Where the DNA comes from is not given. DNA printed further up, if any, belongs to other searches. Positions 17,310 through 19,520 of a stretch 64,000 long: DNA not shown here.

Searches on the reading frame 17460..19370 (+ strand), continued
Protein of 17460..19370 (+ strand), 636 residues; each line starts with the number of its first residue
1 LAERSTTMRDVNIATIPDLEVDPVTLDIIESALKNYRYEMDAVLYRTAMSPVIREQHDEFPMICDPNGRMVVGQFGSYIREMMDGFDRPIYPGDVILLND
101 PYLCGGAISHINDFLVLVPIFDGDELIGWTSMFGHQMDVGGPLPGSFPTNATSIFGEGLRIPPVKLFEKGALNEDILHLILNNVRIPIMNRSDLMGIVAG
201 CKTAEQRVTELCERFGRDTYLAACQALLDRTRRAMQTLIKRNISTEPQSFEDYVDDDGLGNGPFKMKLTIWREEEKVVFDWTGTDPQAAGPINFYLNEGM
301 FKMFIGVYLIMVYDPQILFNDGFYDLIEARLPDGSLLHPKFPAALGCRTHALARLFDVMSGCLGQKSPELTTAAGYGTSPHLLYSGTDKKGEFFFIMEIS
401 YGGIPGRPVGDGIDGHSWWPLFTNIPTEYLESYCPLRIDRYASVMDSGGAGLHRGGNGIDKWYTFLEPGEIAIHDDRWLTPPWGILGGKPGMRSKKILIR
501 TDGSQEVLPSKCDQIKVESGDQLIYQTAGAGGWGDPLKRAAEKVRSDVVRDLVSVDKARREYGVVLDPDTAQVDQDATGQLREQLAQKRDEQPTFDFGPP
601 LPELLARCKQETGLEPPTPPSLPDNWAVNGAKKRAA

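Call 30: search_solved_structures(query=window:17481-19370:+, max_evalue=0.001, show_alignments=5)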
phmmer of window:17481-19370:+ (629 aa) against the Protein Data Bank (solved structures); distinct sequences matched with E-value up to 0.001: 5.
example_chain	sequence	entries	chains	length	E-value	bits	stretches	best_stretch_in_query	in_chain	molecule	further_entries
7hk5_A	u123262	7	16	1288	1.4e-71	245.1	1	14-576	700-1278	N-methylhydantoinase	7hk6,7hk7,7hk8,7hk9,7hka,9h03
6yra_B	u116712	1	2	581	2.3e-64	221.2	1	14-572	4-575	Hydantoinase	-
5l9w_A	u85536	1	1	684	2.1e-35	125.5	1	72-515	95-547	Acetophenone carboxylase delta subunit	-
5m45_A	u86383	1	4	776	1.5e-15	59.9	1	65-499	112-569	Acetone carboxylase alpha subunit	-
5svb_A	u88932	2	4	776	6.3e-15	57.9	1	65-499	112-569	Acetone carboxylase alpha subunit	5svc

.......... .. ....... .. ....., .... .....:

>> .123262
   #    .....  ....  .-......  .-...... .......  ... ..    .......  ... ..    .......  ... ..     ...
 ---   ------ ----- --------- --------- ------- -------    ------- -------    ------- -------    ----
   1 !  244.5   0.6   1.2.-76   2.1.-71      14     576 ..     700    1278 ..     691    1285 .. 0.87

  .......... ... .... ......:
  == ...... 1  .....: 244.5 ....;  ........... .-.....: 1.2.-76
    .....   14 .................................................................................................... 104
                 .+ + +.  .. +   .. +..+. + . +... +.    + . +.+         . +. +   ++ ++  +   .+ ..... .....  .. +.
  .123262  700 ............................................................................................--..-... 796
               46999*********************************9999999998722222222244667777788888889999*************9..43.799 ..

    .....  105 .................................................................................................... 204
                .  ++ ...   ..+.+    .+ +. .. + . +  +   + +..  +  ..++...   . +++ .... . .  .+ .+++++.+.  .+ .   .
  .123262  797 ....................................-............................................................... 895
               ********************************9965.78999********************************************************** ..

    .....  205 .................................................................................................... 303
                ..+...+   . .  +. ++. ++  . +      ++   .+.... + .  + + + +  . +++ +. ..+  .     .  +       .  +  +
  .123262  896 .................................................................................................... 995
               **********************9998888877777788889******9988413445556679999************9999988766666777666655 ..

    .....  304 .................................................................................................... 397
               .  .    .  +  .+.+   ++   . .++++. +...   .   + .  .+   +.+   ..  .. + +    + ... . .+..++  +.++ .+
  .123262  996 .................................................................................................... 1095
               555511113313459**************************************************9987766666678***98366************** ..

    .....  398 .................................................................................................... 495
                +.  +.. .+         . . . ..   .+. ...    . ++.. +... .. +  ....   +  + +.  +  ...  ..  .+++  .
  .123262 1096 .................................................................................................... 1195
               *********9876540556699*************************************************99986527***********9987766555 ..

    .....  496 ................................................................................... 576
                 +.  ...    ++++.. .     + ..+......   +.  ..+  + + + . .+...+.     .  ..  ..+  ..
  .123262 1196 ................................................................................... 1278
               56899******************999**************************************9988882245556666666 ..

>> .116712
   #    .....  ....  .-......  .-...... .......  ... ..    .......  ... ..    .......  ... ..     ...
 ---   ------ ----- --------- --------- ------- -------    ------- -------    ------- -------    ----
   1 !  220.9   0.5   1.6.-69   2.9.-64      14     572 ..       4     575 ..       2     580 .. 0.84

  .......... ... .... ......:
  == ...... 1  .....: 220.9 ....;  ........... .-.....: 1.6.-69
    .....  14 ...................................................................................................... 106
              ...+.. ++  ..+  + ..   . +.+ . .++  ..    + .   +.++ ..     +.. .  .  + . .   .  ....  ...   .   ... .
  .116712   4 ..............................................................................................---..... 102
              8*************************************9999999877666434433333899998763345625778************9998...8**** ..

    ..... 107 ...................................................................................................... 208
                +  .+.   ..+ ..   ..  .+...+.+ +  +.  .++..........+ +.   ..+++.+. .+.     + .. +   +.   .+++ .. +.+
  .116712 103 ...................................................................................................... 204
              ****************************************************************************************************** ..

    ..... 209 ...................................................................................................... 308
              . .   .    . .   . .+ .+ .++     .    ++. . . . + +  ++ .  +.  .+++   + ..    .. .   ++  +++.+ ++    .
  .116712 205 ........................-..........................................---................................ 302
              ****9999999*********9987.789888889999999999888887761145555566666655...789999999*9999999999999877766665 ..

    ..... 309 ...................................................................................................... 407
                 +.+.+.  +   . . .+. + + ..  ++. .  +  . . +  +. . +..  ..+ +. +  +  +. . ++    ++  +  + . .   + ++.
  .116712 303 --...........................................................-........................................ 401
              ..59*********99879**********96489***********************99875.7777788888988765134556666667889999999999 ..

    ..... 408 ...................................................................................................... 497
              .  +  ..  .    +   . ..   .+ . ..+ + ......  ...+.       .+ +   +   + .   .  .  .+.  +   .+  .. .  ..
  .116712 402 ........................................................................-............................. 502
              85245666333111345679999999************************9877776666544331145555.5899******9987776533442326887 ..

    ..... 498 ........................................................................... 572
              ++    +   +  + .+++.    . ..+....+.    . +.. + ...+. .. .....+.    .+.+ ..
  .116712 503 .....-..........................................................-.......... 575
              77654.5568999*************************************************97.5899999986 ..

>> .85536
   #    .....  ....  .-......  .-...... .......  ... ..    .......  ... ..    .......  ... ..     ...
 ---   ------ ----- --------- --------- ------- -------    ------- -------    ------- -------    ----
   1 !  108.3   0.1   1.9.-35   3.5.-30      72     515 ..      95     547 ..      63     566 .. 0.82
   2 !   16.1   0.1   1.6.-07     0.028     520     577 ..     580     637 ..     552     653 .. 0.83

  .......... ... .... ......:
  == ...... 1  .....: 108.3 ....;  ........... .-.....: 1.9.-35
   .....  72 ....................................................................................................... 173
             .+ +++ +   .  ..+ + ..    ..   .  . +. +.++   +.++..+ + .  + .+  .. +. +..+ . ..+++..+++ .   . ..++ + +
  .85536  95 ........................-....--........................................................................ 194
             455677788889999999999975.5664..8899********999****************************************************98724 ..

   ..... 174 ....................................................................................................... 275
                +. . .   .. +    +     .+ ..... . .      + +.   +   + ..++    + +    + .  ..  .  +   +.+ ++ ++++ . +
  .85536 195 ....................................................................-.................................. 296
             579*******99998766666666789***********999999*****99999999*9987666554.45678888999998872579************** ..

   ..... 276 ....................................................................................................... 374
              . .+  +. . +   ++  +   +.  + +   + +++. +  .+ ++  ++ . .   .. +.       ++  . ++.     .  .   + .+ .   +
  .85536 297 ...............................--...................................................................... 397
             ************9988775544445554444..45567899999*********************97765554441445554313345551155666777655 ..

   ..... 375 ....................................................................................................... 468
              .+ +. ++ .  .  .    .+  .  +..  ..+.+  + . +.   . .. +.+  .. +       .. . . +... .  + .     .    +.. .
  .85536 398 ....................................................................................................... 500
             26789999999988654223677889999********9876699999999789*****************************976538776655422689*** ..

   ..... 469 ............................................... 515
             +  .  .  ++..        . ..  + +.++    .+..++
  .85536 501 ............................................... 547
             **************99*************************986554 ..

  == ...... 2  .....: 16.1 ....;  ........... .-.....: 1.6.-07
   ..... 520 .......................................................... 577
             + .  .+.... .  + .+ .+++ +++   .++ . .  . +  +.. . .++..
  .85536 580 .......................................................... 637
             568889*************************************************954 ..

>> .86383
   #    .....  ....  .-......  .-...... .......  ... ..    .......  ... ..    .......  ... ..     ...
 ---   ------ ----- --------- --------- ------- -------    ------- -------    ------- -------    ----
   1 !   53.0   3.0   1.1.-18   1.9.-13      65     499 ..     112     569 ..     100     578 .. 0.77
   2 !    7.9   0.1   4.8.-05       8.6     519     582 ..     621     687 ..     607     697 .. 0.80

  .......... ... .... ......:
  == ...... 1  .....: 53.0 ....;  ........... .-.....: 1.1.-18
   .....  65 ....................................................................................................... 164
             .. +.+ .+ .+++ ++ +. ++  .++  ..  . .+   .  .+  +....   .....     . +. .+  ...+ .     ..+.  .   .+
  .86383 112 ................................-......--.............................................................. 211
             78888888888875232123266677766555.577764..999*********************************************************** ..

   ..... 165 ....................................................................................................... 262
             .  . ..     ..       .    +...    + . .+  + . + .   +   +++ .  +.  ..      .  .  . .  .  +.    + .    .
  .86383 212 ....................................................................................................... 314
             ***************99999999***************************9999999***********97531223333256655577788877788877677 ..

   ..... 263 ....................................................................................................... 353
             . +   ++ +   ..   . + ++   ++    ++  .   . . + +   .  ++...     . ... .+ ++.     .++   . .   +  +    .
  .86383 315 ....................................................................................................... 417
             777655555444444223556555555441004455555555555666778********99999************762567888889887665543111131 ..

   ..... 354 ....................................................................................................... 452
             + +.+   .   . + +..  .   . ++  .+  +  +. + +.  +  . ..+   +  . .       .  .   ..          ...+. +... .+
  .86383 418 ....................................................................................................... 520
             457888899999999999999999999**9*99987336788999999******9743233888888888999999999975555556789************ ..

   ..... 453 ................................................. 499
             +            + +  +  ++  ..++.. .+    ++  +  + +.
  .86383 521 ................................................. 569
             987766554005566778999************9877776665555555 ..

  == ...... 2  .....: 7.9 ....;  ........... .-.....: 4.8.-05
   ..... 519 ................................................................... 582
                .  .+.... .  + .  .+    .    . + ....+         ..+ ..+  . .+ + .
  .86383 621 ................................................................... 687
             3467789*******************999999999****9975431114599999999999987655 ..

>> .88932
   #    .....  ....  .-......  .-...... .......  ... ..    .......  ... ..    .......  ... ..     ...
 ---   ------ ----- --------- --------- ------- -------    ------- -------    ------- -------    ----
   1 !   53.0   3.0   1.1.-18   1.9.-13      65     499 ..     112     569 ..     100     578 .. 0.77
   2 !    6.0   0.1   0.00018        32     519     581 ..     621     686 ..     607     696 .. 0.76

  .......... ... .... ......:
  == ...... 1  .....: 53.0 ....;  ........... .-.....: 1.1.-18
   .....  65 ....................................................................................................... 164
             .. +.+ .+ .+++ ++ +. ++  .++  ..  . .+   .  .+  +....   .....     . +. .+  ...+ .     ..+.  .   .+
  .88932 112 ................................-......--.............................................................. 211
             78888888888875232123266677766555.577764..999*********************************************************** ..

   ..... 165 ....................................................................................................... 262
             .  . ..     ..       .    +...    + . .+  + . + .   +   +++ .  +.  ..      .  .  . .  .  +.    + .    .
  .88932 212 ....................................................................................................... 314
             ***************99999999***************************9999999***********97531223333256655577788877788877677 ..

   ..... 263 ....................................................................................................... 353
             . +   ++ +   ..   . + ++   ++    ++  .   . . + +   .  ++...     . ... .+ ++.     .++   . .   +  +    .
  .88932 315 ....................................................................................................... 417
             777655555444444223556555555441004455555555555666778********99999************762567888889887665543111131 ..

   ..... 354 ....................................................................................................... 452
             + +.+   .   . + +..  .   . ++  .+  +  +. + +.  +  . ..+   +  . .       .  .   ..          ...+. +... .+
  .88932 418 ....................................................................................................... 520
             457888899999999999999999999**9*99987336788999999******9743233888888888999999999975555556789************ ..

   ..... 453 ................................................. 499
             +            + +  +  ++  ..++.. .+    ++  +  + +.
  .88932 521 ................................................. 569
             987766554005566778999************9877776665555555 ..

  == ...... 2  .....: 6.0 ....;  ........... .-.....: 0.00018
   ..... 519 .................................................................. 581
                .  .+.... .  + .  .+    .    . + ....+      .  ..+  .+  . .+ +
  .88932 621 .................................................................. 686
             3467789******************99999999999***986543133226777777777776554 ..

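Call 65: search_solved_structures(query=A1, max_evalue=0.001)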
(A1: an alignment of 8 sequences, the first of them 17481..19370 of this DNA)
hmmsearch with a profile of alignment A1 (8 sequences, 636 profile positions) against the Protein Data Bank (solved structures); distinct sequences matched with E-value up to 0.001: 5.
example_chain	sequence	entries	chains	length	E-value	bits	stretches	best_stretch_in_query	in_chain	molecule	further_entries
7hk5_A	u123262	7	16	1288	7.8e-84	285.5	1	15-578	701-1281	N-methylhydantoinase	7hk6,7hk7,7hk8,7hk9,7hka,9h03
6yra_B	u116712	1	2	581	3e-75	257.1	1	14-575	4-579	Hydantoinase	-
5l9w_A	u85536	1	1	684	1.7e-45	158.8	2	51-521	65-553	Acetophenone carboxylase delta subunit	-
5m45_A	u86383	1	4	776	2.7e-21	78.9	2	63-498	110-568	Acetone carboxylase alpha subunit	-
5svb_A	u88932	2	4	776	5.5e-21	77.8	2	63-498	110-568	Acetone carboxylase alpha subunit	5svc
